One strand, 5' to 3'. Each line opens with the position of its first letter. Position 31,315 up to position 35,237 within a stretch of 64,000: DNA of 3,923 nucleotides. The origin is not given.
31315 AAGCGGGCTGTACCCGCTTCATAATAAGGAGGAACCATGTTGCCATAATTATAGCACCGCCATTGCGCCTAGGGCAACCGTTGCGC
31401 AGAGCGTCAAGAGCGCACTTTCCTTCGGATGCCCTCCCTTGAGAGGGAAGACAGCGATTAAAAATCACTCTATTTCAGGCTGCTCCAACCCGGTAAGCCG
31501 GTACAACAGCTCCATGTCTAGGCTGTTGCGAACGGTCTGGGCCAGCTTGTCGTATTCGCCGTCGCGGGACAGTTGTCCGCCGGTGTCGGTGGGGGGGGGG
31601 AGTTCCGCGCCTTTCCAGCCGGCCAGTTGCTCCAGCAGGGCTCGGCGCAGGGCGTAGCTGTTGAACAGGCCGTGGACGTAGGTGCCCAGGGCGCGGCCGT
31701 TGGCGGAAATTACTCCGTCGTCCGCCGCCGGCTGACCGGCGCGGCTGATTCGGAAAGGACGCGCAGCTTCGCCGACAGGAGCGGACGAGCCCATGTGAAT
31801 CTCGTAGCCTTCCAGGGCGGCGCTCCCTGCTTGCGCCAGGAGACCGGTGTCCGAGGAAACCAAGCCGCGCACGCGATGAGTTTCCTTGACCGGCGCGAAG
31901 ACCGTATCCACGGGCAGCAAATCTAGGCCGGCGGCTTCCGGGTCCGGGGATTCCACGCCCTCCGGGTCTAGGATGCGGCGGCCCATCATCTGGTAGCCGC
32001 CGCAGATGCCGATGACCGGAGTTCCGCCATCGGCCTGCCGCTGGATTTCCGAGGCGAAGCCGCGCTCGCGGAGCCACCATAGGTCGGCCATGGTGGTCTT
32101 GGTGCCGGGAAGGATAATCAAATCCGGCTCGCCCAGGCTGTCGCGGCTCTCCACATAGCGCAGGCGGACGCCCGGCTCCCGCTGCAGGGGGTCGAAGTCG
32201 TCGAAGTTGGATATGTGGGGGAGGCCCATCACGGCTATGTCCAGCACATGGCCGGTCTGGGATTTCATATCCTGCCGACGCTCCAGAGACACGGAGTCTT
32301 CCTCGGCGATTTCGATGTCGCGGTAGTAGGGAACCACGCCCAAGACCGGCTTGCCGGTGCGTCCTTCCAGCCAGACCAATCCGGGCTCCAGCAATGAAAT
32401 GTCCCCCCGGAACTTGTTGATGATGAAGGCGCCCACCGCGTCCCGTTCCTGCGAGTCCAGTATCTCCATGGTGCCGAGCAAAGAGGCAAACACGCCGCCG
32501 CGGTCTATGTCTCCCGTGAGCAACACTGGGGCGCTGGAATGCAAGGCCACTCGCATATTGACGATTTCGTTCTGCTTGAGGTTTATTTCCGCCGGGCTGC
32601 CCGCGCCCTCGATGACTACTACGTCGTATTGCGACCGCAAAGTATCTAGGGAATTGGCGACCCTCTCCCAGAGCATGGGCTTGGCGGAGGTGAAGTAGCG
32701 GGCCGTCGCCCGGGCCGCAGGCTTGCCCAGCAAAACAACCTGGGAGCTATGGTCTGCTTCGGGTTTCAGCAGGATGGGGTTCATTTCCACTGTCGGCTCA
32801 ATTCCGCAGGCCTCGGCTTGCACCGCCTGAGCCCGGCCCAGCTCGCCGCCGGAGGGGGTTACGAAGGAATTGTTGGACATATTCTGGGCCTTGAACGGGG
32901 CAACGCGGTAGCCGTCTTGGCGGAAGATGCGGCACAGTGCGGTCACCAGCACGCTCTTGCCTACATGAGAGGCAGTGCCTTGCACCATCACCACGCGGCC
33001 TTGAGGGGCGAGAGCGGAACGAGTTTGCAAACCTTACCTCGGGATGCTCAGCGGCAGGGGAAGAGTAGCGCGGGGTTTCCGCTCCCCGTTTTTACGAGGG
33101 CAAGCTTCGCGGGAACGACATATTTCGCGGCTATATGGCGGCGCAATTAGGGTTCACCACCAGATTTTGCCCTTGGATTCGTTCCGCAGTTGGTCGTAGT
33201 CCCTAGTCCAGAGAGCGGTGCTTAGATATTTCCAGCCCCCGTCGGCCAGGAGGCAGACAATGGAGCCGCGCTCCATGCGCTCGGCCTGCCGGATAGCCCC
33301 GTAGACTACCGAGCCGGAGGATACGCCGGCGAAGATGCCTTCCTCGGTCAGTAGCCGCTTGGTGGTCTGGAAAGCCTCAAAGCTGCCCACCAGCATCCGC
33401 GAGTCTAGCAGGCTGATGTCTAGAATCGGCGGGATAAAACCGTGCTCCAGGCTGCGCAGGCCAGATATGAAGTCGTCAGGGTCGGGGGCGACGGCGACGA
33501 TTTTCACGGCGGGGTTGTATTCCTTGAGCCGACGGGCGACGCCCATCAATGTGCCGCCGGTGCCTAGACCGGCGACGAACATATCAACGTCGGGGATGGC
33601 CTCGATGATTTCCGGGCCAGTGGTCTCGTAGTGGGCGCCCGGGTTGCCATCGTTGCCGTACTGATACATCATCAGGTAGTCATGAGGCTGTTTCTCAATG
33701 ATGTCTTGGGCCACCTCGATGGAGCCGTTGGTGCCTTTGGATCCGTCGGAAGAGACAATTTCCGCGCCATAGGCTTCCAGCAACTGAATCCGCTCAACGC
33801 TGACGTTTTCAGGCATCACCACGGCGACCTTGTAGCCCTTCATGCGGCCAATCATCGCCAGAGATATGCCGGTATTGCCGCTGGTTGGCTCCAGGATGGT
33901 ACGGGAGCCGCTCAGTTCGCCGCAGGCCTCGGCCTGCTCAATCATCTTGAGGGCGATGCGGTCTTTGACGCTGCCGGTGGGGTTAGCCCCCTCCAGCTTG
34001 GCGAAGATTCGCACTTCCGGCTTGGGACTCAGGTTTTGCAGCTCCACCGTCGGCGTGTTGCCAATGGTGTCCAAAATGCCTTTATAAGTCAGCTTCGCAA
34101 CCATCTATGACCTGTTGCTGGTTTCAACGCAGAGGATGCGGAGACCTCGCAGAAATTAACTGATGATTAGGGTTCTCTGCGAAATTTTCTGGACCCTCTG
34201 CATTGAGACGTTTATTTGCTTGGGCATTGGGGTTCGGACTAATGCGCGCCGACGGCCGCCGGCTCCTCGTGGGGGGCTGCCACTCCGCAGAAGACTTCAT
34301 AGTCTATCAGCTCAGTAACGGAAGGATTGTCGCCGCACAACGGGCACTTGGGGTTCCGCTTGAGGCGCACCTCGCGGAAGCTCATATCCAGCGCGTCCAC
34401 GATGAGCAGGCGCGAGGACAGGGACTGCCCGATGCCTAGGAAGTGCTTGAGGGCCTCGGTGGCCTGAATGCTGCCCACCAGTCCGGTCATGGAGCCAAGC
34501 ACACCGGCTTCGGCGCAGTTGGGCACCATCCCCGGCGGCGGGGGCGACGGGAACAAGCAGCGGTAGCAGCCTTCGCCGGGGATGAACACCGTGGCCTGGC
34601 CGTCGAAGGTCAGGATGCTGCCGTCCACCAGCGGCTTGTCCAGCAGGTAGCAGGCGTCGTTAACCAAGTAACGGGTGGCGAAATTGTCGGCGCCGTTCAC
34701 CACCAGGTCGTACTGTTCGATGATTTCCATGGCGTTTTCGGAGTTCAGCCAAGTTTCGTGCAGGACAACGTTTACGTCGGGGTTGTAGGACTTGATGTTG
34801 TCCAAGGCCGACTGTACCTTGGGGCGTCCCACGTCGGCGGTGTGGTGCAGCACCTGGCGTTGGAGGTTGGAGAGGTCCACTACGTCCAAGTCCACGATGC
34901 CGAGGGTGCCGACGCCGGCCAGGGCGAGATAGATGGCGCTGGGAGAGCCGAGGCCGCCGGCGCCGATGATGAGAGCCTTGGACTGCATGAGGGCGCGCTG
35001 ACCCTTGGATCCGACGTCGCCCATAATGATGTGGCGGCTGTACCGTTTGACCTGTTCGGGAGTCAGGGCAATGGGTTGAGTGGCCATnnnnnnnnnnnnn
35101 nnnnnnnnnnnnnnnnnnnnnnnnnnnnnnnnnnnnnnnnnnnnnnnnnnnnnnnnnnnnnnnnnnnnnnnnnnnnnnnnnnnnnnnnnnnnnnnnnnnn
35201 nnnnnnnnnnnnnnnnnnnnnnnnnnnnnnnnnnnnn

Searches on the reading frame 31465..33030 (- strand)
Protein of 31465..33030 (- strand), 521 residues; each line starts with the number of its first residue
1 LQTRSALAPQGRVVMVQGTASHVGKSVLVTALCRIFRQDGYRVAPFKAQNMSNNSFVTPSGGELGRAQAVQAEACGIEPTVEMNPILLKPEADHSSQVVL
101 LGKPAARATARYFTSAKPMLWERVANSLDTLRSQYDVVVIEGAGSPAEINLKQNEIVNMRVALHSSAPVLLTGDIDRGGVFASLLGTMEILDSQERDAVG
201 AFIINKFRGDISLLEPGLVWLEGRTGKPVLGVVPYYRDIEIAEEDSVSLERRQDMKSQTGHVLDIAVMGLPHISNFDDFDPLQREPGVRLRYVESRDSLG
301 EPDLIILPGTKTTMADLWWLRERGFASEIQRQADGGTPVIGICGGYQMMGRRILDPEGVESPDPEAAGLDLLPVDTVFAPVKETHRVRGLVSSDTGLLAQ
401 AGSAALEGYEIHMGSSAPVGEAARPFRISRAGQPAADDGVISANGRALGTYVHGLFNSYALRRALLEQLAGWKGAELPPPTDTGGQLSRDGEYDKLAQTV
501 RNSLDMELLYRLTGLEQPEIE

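Call 6: search_protein_families(library=pfam, proteins=[window:31465-33030:-], max_evalue=0.01)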
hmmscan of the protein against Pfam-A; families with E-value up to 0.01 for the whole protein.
window:31465-33030:- (521 aa): 3 families
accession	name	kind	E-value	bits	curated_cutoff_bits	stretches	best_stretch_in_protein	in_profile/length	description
PF07685.20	GATase_3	-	5.1e-54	183.3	27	1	264-458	1-193/196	CobB/CobQ-like glutamine amidotransferase domain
PF01656.29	CbiA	-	8.2e-21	74.7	25.4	1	14-244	1-120/125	CobQ/CobB/MinD/ParA nucleotide binding domain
PF13500.12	AAA_26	-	3.1e-11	44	27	1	12-239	1-194/198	AAA domain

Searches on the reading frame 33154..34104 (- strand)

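Call 6: search_protein_families(library=pfam, proteins=[window:33154-34104:-], max_evalue=0.01)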
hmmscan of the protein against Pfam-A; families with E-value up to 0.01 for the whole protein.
window:33154-34104:- (316 aa): 1 family
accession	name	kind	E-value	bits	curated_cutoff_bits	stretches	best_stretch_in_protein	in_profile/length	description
PF00291.31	PALP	-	1.6e-69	234.9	35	1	11-287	2-294/295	Pyridoxal-phosphate dependent enzyme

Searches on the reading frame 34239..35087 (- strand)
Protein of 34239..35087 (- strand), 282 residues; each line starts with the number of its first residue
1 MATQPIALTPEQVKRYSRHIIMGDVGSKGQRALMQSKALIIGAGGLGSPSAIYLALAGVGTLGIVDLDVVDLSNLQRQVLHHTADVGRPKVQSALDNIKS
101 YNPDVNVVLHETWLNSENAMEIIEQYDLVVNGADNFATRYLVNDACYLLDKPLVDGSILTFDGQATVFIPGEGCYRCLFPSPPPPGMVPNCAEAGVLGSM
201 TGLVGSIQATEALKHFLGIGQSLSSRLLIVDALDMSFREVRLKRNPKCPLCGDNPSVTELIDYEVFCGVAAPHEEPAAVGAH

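Call 6: search_protein_families(library=pfam, proteins=[window:34239-35087:-], max_evalue=0.01)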
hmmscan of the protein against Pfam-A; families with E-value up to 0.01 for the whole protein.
window:34239-35087:- (282 aa): 1 family
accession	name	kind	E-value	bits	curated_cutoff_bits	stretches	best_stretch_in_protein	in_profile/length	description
PF00899.27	ThiF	-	1.2e-81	273.9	28.1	1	16-249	1-237/238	ThiF family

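Call 38: find_encoding_contigs(protein=window:34239-35087:-, flank=10000, max_places=10)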
Protein window:34239-35087:- (282 aa): 22 contigs read that carry it; 10 places shown.
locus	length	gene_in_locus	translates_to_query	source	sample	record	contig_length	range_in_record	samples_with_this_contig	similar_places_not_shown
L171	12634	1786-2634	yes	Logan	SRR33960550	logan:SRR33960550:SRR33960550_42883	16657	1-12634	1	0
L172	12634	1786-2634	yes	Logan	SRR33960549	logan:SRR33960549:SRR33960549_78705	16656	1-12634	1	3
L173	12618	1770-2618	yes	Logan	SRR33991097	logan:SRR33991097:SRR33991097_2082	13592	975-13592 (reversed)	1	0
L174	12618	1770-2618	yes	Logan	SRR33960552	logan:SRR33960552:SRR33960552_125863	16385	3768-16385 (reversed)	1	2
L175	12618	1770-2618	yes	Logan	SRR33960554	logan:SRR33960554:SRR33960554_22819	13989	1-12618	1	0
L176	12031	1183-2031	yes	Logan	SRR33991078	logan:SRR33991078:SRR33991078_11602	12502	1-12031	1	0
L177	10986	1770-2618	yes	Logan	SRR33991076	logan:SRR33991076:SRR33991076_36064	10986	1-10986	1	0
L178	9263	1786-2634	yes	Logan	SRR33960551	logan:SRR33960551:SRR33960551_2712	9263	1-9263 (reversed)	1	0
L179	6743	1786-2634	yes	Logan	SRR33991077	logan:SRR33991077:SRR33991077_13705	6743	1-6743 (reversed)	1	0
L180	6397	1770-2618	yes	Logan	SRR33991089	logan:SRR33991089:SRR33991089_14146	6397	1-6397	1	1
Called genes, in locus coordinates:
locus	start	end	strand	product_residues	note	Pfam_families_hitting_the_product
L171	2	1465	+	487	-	?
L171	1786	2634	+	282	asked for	PF00899:ThiF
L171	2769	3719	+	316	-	PF00291:PALP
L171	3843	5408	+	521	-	PF01656:CbiA, PF13500:AAA_26, PF07685:GATase_3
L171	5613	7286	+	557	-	PF08529:NusA_N, PF13184:KH_NusA_1st, PF26594:KH_NusA_2nd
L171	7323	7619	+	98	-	PF04296:YlxR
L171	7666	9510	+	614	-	PF04760:IF2_N, PF03193:RsgA_GTPase (faint), PF00009:GTP_EFTU, PF00071:Ras (weak), PF01926:MMR_HSR1, PF22042:EF-G_D2, PF11987:IF-2, PF03144:GTP_EFTU_D2 (weak), +1 more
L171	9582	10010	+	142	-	PF02033:RBFA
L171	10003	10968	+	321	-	PF01509:TruB_N, PF16198:TruB_C_2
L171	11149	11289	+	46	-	PF18930:DUF5679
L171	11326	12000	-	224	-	PF01876:RNase_P_p30 (faint), PF02811:PHP (weak)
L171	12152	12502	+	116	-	-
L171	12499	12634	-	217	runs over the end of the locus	PF01726:LexA_DNA_bind, PF00717:Peptidase_S24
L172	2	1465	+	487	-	?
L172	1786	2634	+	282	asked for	PF00899:ThiF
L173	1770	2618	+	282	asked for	PF00899:ThiF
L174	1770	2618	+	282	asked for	PF00899:ThiF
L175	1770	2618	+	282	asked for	PF00899:ThiF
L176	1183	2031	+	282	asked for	PF00899:ThiF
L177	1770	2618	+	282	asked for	PF00899:ThiF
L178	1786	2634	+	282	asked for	PF00899:ThiF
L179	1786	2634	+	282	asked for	PF00899:ThiF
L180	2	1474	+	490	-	?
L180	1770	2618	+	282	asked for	PF00899:ThiF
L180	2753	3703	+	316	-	PF00291:PALP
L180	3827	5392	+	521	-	PF01656:CbiA, PF13500:AAA_26, PF07685:GATase_3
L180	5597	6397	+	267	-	?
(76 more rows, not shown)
